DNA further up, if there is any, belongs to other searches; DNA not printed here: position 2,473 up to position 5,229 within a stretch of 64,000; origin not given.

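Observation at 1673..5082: Mfd split by decay: the UvrA-recruiting N-terminal module is dead, but the 819-codon RNAP-binding/translocase part is intact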

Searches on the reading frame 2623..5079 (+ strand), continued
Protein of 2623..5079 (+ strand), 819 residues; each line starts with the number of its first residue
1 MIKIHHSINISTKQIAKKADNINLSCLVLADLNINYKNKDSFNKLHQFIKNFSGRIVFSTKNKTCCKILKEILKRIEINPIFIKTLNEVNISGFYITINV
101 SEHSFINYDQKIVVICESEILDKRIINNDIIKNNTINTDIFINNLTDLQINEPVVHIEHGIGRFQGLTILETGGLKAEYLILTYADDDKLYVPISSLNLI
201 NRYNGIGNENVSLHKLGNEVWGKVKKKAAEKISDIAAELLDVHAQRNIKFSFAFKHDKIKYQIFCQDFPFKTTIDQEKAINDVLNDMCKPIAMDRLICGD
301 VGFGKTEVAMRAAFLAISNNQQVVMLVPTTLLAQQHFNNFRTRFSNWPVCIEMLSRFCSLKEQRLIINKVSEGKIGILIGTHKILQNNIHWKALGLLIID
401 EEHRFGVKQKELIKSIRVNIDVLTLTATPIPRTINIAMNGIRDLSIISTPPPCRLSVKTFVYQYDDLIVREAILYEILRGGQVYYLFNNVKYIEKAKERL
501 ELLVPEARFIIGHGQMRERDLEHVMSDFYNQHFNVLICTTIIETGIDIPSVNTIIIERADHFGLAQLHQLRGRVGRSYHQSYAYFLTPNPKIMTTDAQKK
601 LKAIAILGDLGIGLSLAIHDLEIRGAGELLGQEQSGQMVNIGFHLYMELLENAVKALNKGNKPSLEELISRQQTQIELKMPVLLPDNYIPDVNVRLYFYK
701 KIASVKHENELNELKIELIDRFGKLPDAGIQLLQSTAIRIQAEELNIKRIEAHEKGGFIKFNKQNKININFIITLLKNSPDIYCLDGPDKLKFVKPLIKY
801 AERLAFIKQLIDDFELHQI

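Call 12: list_cluster_members(proteins=[P0001, window:2623-5079:+])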
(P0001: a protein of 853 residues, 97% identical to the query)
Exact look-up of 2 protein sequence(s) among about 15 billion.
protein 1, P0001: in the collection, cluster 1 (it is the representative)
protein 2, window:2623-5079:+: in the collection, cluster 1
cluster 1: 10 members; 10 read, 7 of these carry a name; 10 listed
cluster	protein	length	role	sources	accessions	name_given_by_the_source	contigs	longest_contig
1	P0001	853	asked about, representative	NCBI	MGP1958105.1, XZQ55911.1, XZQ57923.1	MAG: transcription-repair coupling factor [Arsenophonus sp.]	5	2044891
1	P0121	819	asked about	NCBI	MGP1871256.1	MAG: transcription-repair coupling factor [Arsenophonus sp.]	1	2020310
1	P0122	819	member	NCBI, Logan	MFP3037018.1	MAG: transcription-repair coupling factor [Arsenophonus sp.]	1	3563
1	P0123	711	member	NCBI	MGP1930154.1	MAG: transcription-repair coupling factor, partial [Arsenophonus sp. ET-DL12-MAG3]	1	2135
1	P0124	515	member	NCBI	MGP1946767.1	MAG: transcription-repair coupling factor, partial [Arsenophonus sp. ER-LPS3-MAG3]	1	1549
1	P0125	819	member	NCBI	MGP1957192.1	MAG: transcription-repair coupling factor [Arsenophonus sp. ER-QC15-MAG3]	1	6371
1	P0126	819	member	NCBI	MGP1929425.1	MAG: transcription-repair coupling factor [Arsenophonus sp. ER-BJ3-MAG3]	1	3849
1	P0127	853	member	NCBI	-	-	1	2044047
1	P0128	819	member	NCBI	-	-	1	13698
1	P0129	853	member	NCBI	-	-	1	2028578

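Call 13: find_encoding_contigs(protein=P0001, flank=3000, max_places=6)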
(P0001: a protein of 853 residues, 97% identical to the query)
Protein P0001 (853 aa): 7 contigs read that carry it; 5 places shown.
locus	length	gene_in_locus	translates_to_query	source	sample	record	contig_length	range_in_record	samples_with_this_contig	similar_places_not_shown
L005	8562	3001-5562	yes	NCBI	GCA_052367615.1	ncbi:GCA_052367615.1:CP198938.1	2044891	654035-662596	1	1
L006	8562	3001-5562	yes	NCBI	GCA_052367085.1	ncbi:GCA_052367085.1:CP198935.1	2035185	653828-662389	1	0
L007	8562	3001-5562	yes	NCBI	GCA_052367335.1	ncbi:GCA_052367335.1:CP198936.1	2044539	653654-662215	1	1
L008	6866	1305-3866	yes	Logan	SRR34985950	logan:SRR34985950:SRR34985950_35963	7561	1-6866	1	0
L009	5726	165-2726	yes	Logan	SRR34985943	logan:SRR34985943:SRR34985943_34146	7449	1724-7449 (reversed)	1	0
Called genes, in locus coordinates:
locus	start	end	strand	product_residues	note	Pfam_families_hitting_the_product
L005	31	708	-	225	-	PF00005:ABC_tran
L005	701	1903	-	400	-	PF12704:MacB_PCD, PF02687:FtsX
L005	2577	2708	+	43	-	-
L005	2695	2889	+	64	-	-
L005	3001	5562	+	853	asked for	PF21132:MFD_D3, PF02559:CarD_TRCF_RID, PF00270:DEAD, PF04851:ResIII, PF00271:Helicase_C, PF03461:TRCF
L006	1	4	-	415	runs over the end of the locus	PF12704:MacB_PCD, PF02687:FtsX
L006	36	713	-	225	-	PF00005:ABC_tran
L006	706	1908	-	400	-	PF12704:MacB_PCD, PF02687:FtsX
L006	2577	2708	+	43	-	-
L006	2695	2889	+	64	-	-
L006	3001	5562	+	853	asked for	PF21132:MFD_D3, PF02559:CarD_TRCF_RID, PF00270:DEAD, PF04851:ResIII, PF00271:Helicase_C, PF03461:TRCF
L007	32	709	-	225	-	PF00005:ABC_tran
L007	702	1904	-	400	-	PF12704:MacB_PCD, PF02687:FtsX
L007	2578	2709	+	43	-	-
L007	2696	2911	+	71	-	-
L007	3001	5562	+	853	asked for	PF21132:MFD_D3, PF02559:CarD_TRCF_RID, PF00270:DEAD, PF04851:ResIII, PF00271:Helicase_C, PF03461:TRCF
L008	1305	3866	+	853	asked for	PF21132:MFD_D3, PF02559:CarD_TRCF_RID, PF00270:DEAD, PF04851:ResIII, PF00271:Helicase_C, PF03461:TRCF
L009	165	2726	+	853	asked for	PF21132:MFD_D3, PF02559:CarD_TRCF_RID, PF00270:DEAD, PF04851:ResIII, PF00271:Helicase_C, PF03461:TRCF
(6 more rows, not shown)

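Call 14: find_encoding_contigs(protein=P0127, flank=3000, max_places=3)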
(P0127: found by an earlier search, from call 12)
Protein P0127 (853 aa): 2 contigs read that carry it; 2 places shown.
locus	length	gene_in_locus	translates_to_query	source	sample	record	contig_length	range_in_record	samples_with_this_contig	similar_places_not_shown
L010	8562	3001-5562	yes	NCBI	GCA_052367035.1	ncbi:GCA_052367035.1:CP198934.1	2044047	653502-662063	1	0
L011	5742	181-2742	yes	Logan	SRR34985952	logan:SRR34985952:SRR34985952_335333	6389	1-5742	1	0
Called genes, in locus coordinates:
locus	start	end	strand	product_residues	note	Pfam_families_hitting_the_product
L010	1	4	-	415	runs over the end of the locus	PF12704:MacB_PCD, PF02687:FtsX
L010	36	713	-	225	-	PF00005:ABC_tran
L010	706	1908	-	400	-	PF12704:MacB_PCD, PF02687:FtsX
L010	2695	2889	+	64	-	-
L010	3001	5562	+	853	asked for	PF21132:MFD_D3, PF02559:CarD_TRCF_RID, PF00270:DEAD, PF04851:ResIII, PF00271:Helicase_C, PF03461:TRCF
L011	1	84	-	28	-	?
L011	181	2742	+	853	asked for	PF21132:MFD_D3, PF02559:CarD_TRCF_RID, PF00270:DEAD, PF04851:ResIII, PF00271:Helicase_C, PF03461:TRCF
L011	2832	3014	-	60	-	-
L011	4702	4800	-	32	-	-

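Call 15: find_encoding_contigs(protein=P0128, flank=3000, max_places=3)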
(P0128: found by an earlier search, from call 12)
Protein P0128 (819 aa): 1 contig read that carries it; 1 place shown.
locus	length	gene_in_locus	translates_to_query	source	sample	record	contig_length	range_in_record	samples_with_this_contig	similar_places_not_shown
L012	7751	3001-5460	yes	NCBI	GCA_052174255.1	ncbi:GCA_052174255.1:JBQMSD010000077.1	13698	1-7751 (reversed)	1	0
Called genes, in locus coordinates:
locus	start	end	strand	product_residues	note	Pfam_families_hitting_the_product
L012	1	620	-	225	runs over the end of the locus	PF00005:ABC_tran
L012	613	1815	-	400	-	PF12704:MacB_PCD, PF02687:FtsX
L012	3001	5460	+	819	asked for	PF21132:MFD_D3, PF02559:CarD_TRCF_RID, PF00270:DEAD, PF04851:ResIII, PF00271:Helicase_C, PF03461:TRCF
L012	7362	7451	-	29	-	-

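Call 16: find_encoding_contigs(protein=P0125, flank=3000, max_places=3)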
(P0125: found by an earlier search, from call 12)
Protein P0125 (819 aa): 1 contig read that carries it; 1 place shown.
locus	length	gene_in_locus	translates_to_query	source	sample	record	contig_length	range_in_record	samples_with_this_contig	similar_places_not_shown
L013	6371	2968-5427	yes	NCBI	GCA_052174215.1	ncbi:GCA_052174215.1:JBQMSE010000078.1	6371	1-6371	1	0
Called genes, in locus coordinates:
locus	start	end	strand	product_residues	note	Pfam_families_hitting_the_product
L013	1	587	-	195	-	PF00005:ABC_tran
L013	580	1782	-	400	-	PF12704:MacB_PCD, PF02687:FtsX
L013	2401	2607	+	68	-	PF17757:UvrB_inter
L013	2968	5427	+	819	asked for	PF21132:MFD_D3, PF02559:CarD_TRCF_RID, PF00270:DEAD, PF04851:ResIII, PF00271:Helicase_C, PF03461:TRCF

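Call 17: find_encoding_contigs(protein=P0003, flank=3000, max_places=2)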
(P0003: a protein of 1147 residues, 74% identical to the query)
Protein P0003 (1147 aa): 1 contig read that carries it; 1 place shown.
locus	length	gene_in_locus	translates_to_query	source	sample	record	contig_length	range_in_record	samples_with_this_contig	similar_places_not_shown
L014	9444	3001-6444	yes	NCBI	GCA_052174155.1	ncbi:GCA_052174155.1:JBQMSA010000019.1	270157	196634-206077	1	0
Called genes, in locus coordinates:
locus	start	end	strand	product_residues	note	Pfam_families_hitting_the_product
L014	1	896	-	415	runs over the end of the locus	PF12704:MacB_PCD, PF02687:FtsX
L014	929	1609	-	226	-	PF02463:SMC_N (faint), PF00005:ABC_tran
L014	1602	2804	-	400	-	PF12704:MacB_PCD, PF02687:FtsX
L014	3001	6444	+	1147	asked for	PF17757:UvrB_inter, PF21132:MFD_D3, PF02559:CarD_TRCF_RID, PF00270:DEAD, PF04851:ResIII, PF00271:Helicase_C, PF03461:TRCF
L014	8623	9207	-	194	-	PF13036:LpoB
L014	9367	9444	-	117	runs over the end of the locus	PF11969:DcpS_C, PF01230:HIT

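Call 18: find_encoding_contigs(protein=P0006, flank=3000, max_places=1)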
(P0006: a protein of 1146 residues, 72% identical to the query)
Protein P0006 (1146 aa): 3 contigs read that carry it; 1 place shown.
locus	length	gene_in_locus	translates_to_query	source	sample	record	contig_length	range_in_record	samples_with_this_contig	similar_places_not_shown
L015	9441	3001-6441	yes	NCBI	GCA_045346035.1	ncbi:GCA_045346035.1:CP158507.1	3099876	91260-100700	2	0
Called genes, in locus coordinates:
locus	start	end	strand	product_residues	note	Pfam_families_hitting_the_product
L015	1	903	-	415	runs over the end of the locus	PF12704:MacB_PCD, PF02687:FtsX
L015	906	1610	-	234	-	PF00005:ABC_tran, PF13304:AAA_21 (faint)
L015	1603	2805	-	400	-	PF12704:MacB_PCD, PF02687:FtsX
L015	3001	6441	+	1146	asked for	PF14814:UB2H (faint), PF17757:UvrB_inter, PF21132:MFD_D3, PF02559:CarD_TRCF_RID, PF00270:DEAD, PF04851:ResIII, PF00271:Helicase_C, PF03461:TRCF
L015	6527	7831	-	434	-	PF01266:DAO (faint), PF07992:Pyr_redox_2, PF13454:NAD_binding_9 (faint), PF00070:Pyr_redox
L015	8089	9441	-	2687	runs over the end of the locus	PF11713:Peptidase_C80, PF00353:HemolysinCabind (weak)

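Call 19: find_encoding_contigs(protein=P0126, flank=3000, max_places=2)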
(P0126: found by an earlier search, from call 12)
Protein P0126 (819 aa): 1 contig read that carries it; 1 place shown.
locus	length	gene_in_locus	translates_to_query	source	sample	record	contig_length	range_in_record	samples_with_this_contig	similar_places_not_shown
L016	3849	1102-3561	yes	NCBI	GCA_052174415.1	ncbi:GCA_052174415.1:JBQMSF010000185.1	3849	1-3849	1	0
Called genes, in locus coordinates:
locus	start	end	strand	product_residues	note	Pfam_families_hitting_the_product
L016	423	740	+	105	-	PF17757:UvrB_inter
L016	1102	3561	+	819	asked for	PF21132:MFD_D3, PF02559:CarD_TRCF_RID, PF00270:DEAD, PF04851:ResIII, PF00271:Helicase_C, PF03461:TRCF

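Call 20: find_encoding_contigs(protein=P0122, flank=3000, max_places=2)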
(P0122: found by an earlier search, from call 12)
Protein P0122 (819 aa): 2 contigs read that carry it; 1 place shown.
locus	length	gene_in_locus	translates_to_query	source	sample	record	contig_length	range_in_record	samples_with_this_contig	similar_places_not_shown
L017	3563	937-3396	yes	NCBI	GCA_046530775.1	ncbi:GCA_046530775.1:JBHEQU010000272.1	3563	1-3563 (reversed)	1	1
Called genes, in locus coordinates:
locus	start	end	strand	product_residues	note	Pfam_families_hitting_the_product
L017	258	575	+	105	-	PF17757:UvrB_inter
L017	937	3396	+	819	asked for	PF21132:MFD_D3, PF02559:CarD_TRCF_RID, PF00270:DEAD, PF04851:ResIII, PF00271:Helicase_C, PF03461:TRCF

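Call 40: search_protein_representatives(protein=window:2623-5079:+)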
Query: 819 residues. Proteins with E-value up to 0.001 (for the whole library): 35727; up to 1e-10: 22953; up to 1e-30: 11344. The best 150 are listed.
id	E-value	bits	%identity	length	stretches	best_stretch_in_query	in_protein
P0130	1.8e-293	991.9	58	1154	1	3-817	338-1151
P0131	1.3e-280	949.3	53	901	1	13-818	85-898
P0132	1.1e-248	843.7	51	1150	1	11-814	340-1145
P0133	1.3e-247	840.1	50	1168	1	15-811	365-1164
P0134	1.5e-241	820.2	54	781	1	41-811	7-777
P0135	3.2e-241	819.1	48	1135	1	16-795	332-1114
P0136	1.3e-240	817.1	50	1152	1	19-814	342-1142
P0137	6.7e-236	801.5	52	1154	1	8-807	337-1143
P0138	8.5e-236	801.1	48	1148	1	10-815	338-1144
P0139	5.4e-233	791.8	52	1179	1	109-812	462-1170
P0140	4.7e-232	788.7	47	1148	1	29-812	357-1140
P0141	2.2e-231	786.5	49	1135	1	2-812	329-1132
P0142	4.6e-229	778.9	51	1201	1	112-817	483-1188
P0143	1.7e-228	776.9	47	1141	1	11-814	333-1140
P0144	2.6e-225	766.4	48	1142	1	32-812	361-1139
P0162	2.4e-208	710.3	52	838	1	108-728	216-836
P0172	4.7e-204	696.1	53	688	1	142-763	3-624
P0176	3.6e-202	689.9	54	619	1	199-793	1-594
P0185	4.0e-199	679.9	53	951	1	8-588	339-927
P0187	1.5e-198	677.9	46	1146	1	46-812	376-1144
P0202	7.8e-193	659.0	45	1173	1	114-813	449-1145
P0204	3.7e-192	656.8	43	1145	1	34-788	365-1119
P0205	2.1e-191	654.3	47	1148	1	114-789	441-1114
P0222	3.6e-186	637.0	45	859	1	17-746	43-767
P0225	7.6e-186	635.9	42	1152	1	47-815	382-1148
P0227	1.0e-185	635.5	45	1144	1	95-781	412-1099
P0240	6.3e-184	629.6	44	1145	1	148-812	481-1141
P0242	1.8e-183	628.1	44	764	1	102-807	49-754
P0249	1.2e-181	622.1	45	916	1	143-798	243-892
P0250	1.4e-181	621.8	43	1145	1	53-779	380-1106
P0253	3.7e-181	620.4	43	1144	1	75-794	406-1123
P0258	5.7e-180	616.5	45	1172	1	112-792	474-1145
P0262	9.5e-180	615.8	47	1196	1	108-790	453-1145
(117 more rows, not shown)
